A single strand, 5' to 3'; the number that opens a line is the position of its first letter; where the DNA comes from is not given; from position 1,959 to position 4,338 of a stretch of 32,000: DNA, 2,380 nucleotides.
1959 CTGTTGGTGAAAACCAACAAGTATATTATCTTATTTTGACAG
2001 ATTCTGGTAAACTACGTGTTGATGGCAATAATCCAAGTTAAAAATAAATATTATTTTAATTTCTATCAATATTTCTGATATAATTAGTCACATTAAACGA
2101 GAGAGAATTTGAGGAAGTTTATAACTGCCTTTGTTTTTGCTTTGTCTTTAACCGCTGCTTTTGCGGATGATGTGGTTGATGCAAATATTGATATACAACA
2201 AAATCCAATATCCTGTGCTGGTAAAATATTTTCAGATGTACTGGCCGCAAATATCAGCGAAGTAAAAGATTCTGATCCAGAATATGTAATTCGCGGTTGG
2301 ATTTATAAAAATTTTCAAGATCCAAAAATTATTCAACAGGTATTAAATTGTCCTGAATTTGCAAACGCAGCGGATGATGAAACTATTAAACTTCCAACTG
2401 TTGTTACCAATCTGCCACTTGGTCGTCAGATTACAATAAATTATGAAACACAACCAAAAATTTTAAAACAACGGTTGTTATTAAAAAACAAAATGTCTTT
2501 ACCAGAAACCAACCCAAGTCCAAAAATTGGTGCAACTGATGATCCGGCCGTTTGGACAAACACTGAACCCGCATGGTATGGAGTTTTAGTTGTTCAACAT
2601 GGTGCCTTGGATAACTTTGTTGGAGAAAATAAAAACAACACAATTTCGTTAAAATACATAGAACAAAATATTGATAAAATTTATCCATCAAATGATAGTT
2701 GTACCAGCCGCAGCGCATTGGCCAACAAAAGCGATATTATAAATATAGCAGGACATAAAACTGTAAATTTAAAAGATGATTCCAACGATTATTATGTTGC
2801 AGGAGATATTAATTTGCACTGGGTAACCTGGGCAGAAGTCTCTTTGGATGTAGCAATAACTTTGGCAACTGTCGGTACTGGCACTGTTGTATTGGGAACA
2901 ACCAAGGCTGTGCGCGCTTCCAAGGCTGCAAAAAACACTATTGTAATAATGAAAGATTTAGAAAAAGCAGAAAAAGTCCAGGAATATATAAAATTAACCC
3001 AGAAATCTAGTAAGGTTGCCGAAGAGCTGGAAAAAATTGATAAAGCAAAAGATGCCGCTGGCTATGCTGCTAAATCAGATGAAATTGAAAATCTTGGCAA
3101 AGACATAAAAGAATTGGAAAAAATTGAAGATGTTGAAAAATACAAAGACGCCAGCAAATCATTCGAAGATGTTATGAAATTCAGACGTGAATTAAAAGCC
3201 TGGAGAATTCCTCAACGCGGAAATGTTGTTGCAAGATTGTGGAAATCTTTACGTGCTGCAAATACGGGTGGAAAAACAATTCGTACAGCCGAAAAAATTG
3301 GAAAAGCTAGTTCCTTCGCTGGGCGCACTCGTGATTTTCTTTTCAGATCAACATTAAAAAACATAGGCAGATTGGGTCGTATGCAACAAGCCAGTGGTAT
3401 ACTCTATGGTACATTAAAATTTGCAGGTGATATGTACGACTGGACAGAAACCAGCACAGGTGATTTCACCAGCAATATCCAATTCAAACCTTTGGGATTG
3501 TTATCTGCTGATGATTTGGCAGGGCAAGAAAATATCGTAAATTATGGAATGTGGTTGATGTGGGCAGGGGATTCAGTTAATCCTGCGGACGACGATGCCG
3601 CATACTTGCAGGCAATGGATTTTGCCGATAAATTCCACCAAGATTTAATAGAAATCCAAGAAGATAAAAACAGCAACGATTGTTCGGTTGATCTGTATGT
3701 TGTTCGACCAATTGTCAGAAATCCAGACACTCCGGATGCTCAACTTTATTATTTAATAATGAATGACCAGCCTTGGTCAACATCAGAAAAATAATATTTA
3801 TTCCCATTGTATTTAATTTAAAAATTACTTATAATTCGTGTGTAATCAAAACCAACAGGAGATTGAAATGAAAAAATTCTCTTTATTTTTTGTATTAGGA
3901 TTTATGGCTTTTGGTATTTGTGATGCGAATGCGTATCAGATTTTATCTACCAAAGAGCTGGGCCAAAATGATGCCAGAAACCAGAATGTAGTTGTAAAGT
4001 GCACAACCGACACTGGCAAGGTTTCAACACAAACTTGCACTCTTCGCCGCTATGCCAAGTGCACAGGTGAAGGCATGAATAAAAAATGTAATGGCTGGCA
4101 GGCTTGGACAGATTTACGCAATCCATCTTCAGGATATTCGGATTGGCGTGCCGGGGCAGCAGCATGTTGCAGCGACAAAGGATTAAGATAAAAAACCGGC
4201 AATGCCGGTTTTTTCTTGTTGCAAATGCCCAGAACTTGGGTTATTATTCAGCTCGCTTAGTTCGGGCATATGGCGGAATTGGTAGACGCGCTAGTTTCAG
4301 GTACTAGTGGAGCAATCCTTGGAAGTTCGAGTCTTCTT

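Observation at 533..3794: Tandem pair of divergent paralogs defining an exported/membrane protein family I cannot place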

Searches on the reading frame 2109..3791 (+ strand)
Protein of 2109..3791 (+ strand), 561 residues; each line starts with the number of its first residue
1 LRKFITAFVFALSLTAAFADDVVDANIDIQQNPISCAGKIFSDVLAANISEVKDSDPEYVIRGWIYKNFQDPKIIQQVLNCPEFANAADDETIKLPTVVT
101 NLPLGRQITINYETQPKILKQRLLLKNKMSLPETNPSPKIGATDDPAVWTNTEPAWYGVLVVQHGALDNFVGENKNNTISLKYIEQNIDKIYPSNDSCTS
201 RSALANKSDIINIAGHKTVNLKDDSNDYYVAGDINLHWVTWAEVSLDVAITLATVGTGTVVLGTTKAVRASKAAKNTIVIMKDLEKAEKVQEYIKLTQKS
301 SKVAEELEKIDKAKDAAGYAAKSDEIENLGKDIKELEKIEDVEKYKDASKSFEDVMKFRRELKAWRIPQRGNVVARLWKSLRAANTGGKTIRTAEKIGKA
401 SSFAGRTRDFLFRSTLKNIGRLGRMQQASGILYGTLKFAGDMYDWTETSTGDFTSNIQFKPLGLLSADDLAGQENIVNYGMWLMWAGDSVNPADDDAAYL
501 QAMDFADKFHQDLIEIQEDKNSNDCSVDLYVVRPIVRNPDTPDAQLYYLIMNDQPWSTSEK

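Call 4: search_protein_families(library=pfam, proteins=[window:2109-3791:+], max_evalue=1)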
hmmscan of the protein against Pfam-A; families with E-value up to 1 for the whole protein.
window:2109-3791:+ (561 aa): 1 family
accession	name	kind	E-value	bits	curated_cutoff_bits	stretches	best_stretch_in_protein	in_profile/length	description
PF03885.18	DUF327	-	0.051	14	25.8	1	285-352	11-75/143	Protein of unknown function (DUF327)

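Call 5: search_protein_families(library=ncbifam, proteins=[window:2109-3791:+], max_evalue=1)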
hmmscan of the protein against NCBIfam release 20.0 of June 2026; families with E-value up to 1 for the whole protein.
window:2109-3791:+ (561 aa): 6 families
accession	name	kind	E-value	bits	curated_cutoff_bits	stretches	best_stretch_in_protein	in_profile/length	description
NF038347.1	FtsX_Gpos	exception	0.025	13.9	225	1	238-344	20-115/296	permease-like cell division protein FtsX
NF002172.0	PRK01018.1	equivalog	0.028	14.5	77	1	253-302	10-58/101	50S ribosomal protein L30e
NF047480.1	Lepto_Lp29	subfamily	0.1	12.5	75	1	168-276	75-185/212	Lp29 family lipoprotein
NF003443.0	PRK04980.1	equivalog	0.12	12.7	93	0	213-234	17-38/104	N(4)-acetylcytidine aminohydrolase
NF053563.1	Rkd4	equivalog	0.12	10.4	860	1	278-366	307-397/747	arcadin-4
NF008244.0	PRK11020.1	equivalog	0.24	11.9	110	1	291-362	7-76/120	YibL family ribosome-associated protein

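Call 9: search_solved_structures(query=window:2109-3791:+, max_evalue=1)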
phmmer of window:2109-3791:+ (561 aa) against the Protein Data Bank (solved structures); distinct sequences matched with E-value up to 1: 0.

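Call 56: search_protein_families(library=phrogs, proteins=[window:2109-3791:+], max_evalue=0.01)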
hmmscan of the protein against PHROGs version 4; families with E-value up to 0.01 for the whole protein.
window:2109-3791:+ (561 aa): 0 families

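Call 57: search_protein_families(library=padloc, proteins=[window:2109-3791:+], max_evalue=0.01)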
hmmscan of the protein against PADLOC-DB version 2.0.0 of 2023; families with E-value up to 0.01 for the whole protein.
window:2109-3791:+ (561 aa): 0 families

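Call 61: predict_structure(alignment_id=A4)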
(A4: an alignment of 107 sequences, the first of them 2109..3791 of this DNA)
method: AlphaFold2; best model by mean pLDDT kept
length: 561 residues; sequences in the alignment: 107
mean_pLDDT: 81.6   pTM: 0.62
mean pLDDT of the five models: 81.6, 81.3, 79.1, 79.1, 78.7
residues with pLDDT >= 90: 306; 70-90: 117; 50-70: 60; < 50: 78
segments of 3 or more residues with pLDDT < 50: 17-28, 128-131, 251-268, 363-370, 374-399, 435-437, 439-442
pLDDT, mean of each block of 10 residues (from residue 1): 62 52 45 88 97 93 92 97 97 96 95 96 72 80 92 95 98 95 96 95 95 97 94 86 61 37 41 74 92 94 89 86 92 94 90 73 47 48 42 44 85 85 63 49 68 90 96 85 91 88 96 96 96 94 92 93 57
secondary structure, 60 per line:
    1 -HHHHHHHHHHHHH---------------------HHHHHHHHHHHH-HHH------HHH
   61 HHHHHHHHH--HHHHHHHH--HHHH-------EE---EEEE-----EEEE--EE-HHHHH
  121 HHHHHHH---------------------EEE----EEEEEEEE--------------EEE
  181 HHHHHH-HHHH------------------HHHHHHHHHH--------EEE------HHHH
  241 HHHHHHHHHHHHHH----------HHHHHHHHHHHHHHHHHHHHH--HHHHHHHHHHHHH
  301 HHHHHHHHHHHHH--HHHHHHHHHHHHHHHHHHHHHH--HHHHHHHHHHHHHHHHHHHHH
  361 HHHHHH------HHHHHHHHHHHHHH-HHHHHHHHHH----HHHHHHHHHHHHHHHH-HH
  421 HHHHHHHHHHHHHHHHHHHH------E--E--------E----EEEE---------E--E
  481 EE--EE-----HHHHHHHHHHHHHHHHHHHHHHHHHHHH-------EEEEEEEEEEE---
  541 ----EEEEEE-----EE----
elements in order: H2-14 H36-47 H58-69 H72-79 H82-85 E98-101 E107-110 H116-127 E149-151 E156-163 E178-180 H181-186 H188-191 H210-219 E228-230 H237-254 H265-285 H288-313 H316-337 H340-366 H373-386 H388-397 H402-417 H419-440 E464-467 E480-482 H492-519 E527-537 E545-550

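Call 63: fold_search(model_id=the predicted structure, library=pdb)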
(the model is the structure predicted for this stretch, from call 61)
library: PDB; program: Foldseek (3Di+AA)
matches with E <= 10: 73; with E <= 0.001: 0
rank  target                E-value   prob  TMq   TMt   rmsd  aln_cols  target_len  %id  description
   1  6ixg_B                5.0e-01  0.09  0.08  0.15  22.2       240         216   14  Crystal structure of native apo SH3BP5 (P41) (released 2019-03-20)
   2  6ixe                  7.2e-01  0.09  0.08  0.15  21.4       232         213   13  Crystal structure of SeMet apo SH3BP5 (I41) (released 2019-03-20)
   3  6prh                  1.2e+00  0.63  0.12  0.40   9.0       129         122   11  X-ray Crystal Structure of Bacillus subtilis RicA (released 2019-10-02)
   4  6ixf_A                1.2e+00  0.06  0.07  0.13  20.2       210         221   13  Crystal structure of SeMet apo SH3BP5 (P41) (released 2019-03-20)
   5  4mu6                  1.3e+00  0.16  0.10  0.18  25.1       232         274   12  Crystal Structure of the N-terminal domain of Effector Protein LegC3 from Legionella pneumophila (released 2013-12-11)
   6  6ixv_A                1.3e+00  0.10  0.09  0.19  20.3       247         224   12  Crystal structure of SH3BP5-Rab11a (released 2019-03-20)
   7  9a6c_A                1.3e+00  0.02  0.08  0.08  35.1       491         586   12  Integrative model of YYDD-YYDB by crosslinking MS and deep learning (released 2024-09-18)
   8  6djl_B                2.0e+00  0.11  0.10  0.22  21.0       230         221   11  Crystal structure of the Rab11 GEF SH3BP5 bound to nucleotide free Rab11A (released 2018-09-26)
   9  5xg2                  2.4e+00  0.08  0.08  0.17  32.1       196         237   15  Crystal structure of a coiled-coil segment (residues 345-468 and 694-814) of Pyrococcus yayanosii Smc (released 2017-06-07)
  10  6cnn_A                2.6e+00  0.18  0.09  0.14  18.6       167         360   11  Cryo-EM structure of the human SK4/calmodulin channel complex in the Ca2+ bound state I (released 2018-05-02)
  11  8i21_A                2.8e+00  0.04  0.07  0.13  26.8       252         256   14  Cryo-EM structure of 6-subunit Smc5/6 arm region (released 2024-06-26)
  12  9o51_A                2.8e+00  0.02  0.08  0.11  29.2       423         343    8  Cryo-EM structure of the human SK2-4 chimera/calmodulin channel complex in the Ca2+ free state (released 2025-07-09)
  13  6x94                  2.9e+00  0.25  0.08  0.11  15.1       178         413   13  An orthogonal seryl-tRNA synthetase/tRNA pair for noncanonical amino acid mutagenesis in Escherichia coli (released 2020-11-04)
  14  6ixf_B                2.9e+00  0.04  0.08  0.14  21.9       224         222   13  Crystal structure of SeMet apo SH3BP5 (P41) (released 2019-03-20)
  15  7n6g_3I               3.1e+00  0.15  0.10  0.14  31.3       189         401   16  C1 of central pair (released 2022-05-18)
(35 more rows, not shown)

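Call 101: list_cluster_members(proteins=[window:2109-3791:+, window:3868-4188:+, window:5209-7695:+, L003:9011-9991:+])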
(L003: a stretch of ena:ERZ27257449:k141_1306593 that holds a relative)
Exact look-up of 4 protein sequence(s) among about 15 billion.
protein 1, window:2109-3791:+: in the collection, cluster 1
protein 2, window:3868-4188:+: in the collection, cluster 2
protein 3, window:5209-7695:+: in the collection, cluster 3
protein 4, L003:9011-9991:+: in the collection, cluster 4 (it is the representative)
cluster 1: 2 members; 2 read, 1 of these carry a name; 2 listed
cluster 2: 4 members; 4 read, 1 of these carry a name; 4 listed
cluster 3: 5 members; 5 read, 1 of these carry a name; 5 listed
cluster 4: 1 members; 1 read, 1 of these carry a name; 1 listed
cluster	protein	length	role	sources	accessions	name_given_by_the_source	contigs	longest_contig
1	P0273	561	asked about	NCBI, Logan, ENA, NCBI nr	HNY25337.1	MAG TPA: hypothetical protein PKJ33_02200 [Alphaproteobacteria bacterium] | hypothetical protein [Alphaproteobacteria bacterium]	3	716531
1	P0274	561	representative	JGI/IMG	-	-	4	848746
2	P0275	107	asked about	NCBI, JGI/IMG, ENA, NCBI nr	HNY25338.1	MAG TPA: hypothetical protein PKJ33_02205 [Alphaproteobacteria bacterium] | hypothetical protein [Alphaproteobacteria bacterium]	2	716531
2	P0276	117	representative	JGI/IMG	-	-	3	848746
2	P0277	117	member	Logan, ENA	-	-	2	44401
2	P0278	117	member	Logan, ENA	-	-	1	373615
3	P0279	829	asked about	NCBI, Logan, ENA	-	-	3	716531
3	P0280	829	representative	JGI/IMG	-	-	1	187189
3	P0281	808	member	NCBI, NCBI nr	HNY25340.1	MAG TPA: hypothetical protein PKJ33_02230 [Alphaproteobacteria bacterium] | hypothetical protein [Alphaproteobacteria bacterium]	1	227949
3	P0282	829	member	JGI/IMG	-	-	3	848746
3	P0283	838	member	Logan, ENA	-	-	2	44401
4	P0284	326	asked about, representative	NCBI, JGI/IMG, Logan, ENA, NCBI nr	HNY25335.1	MAG TPA: hypothetical protein PKJ33_02190 [Alphaproteobacteria bacterium] | hypothetical protein [Alphaproteobacteria bacterium]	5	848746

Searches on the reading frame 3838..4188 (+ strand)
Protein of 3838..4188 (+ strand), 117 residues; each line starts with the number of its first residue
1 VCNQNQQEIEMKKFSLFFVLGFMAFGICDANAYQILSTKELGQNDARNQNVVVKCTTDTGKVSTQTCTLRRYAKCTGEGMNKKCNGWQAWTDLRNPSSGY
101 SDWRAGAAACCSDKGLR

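Call 4: search_protein_families(library=pfam, proteins=[window:3838-4188:+], max_evalue=1)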
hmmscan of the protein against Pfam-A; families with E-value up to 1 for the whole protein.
window:3838-4188:+ (117 aa): 0 families

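Call 5: search_protein_families(library=ncbifam, proteins=[window:3838-4188:+], max_evalue=1)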
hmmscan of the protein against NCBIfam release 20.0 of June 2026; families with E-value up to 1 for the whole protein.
window:3838-4188:+ (117 aa): 2 families
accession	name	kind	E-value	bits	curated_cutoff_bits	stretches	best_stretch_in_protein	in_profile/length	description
NF033894.1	Eex_IncN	subfamily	0.014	15.3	33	1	13-68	2-56/65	EexN family lipoprotein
TIGR00170.1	leuC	equivalog_domain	0.058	12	560.25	1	20-63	137-180/466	3-isopropylmalate dehydratase large subunit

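Call 56: search_protein_families(library=phrogs, proteins=[window:3868-4188:+], max_evalue=0.01)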
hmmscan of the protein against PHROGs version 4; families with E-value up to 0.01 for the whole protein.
window:3868-4188:+ (107 aa): 0 families

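Call 57: search_protein_families(library=padloc, proteins=[window:3868-4188:+], max_evalue=0.01)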
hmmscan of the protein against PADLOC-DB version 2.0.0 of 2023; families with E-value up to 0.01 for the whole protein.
window:3868-4188:+ (107 aa): 0 families

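Call 89: search_solved_structures(query=A5, max_evalue=10)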
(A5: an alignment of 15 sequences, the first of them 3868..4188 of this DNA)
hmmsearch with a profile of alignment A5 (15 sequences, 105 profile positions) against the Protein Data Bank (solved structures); distinct sequences matched with E-value up to 10: 0.

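Call 90: search_protein_families(library=pfam, alignment_id=A5, max_evalue=1)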
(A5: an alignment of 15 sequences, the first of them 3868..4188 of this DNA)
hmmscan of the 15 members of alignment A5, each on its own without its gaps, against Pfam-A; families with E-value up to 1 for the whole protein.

A. member 1, window:3868-4188:+ (107 aa): 0 families

B. families by the number of members that match (of 15 scanned): 9 families
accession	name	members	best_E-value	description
PF20130.4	DUF6520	2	8.3e-05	Family of unknown function (DUF6520)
PF21512.3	ITPK1_preATP-grasp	1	0.11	Inositol-tetrakisphosphate 1-kinase, preATP-grasp domain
PF25311.1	WDGH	1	0.12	WDGH domain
PF16956.11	Porin_7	1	0.12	Putative general bacterial porin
PF20098.4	DUF6488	1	0.13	Family of unknown function (DUF6488)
PF15168.11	TRIQK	1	0.13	Triple QxxK/R motif-containing protein family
PF08317.16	Spc7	1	0.2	Spc7 kinetochore protein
PF15676.10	S6OS1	1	0.22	Six6 opposite strand transcript 1 family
PF05470.18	eIF-3c_N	1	0.39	Eukaryotic translation initiation factor 3 subunit 8 N-terminus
